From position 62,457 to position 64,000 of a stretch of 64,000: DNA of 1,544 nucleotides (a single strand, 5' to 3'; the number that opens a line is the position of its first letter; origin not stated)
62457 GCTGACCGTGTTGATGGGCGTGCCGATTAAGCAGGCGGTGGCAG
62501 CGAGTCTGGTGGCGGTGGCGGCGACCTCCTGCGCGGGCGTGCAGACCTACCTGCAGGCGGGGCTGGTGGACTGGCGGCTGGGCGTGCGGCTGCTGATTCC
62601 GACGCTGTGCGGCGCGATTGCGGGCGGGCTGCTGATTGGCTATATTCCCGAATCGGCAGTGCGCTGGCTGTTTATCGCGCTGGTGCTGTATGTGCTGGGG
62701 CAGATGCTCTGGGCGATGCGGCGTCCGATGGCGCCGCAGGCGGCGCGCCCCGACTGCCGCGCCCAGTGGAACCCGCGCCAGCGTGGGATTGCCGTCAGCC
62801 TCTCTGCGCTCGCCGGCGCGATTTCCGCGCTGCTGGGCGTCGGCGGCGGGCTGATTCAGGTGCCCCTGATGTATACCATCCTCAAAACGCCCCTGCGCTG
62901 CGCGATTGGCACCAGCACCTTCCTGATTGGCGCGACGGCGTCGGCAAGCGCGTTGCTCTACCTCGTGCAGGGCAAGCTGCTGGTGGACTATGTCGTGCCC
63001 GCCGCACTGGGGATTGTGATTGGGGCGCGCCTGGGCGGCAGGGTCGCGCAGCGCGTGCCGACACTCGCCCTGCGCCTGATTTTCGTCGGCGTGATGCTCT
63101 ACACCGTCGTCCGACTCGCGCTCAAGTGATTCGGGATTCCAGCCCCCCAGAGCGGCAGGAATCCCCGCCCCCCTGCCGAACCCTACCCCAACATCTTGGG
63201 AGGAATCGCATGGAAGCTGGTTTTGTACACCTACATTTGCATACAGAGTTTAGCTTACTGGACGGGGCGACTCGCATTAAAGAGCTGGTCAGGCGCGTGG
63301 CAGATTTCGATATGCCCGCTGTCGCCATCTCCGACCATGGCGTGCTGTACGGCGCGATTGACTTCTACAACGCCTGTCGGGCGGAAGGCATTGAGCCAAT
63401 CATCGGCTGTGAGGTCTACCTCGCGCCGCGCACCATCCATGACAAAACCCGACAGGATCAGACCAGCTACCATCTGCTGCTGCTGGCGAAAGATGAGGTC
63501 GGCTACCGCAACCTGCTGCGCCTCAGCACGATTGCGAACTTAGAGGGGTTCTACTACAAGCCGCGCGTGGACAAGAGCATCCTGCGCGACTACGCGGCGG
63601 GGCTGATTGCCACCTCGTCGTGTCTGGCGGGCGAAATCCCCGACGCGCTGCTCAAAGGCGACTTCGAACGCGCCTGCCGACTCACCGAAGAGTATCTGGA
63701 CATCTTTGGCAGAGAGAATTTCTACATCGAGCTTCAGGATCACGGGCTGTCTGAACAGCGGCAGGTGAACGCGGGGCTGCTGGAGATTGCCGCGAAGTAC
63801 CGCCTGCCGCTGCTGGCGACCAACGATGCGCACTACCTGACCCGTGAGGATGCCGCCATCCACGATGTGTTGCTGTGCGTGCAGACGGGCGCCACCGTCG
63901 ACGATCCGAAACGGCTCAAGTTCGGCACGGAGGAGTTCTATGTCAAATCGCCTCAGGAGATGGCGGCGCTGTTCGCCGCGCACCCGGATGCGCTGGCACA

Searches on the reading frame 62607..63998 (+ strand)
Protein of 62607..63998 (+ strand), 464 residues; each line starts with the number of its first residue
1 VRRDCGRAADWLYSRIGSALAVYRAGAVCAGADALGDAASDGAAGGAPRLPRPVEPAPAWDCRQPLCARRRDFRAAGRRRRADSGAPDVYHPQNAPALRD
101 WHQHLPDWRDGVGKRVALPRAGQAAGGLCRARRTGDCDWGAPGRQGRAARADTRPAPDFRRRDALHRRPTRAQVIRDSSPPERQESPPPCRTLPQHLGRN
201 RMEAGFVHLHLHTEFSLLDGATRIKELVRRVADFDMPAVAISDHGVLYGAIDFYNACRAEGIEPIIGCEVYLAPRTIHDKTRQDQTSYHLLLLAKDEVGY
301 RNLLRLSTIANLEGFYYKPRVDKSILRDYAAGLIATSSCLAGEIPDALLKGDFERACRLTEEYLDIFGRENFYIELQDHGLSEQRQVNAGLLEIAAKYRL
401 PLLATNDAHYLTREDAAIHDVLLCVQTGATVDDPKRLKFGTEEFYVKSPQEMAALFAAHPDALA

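Call 68: search_protein_families(library=pfam, proteins=[window:62607-63998:+], max_evalue=0.001)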
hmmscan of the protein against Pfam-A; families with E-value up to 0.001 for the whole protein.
window:62607-63998:+ (464 aa): 1 family
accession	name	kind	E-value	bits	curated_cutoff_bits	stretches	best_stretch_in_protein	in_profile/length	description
PF02811.25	PHP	-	6.6e-59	199.3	26.4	1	208-379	1-164/164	PHP domain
